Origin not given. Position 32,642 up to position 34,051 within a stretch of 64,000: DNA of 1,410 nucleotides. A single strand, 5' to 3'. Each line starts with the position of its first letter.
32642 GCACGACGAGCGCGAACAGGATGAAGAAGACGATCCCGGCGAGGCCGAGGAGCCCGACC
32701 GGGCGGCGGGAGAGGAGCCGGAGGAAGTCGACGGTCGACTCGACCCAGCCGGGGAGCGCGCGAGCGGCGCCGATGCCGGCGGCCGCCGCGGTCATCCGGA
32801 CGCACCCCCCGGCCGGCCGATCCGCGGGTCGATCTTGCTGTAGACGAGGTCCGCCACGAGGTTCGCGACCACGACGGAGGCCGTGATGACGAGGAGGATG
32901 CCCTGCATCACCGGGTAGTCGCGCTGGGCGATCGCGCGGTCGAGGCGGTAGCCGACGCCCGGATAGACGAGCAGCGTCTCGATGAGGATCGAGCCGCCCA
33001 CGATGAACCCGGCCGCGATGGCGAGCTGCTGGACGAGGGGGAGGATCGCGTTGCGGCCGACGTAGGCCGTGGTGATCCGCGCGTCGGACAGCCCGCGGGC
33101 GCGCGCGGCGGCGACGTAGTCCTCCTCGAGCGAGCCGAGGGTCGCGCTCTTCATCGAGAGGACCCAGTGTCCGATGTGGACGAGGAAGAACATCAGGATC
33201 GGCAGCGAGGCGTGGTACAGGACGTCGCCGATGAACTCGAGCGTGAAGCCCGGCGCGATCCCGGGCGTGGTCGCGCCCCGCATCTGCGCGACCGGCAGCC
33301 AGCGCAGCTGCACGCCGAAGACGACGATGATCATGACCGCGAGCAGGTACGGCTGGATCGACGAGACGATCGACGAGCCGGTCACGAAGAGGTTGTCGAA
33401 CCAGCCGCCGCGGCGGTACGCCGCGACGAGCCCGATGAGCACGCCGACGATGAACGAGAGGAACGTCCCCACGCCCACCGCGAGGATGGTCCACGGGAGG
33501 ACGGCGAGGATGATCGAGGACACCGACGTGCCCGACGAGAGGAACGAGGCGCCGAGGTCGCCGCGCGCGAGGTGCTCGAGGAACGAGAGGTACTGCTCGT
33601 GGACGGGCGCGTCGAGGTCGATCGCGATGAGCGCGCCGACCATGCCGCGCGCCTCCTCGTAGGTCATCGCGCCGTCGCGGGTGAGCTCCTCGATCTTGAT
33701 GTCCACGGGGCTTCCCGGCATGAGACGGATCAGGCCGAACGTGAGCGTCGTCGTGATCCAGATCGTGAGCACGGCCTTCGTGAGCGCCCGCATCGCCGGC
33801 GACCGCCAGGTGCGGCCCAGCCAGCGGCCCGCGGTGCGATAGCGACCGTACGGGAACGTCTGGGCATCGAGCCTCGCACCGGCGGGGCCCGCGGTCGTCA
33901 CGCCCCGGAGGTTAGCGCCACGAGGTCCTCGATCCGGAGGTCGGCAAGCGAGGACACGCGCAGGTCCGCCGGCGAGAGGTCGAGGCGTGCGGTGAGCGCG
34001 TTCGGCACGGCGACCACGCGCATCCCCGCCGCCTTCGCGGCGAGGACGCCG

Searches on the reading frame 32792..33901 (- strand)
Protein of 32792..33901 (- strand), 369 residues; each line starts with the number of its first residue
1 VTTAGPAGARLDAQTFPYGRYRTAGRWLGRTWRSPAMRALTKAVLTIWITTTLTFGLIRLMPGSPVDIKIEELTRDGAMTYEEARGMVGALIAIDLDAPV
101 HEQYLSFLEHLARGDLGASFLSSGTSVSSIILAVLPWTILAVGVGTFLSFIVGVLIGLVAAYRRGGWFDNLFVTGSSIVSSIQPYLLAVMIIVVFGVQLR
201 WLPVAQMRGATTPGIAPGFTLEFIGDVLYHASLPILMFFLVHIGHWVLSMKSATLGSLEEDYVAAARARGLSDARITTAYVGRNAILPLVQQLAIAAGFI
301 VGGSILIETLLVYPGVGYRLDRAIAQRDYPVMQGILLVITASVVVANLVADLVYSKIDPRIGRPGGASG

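Call 64: search_protein_families(library=pfam, proteins=[window:32792-33901:-], max_evalue=0.0001)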
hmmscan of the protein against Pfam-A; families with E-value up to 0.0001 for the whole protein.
window:32792-33901:- (369 aa): 1 family
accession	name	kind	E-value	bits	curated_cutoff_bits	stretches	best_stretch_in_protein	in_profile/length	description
PF00528.27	BPD_transp_1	-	9.5e-34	117.2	26.4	1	153-362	1-183/184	Binding-protein-dependent transport system inner membrane component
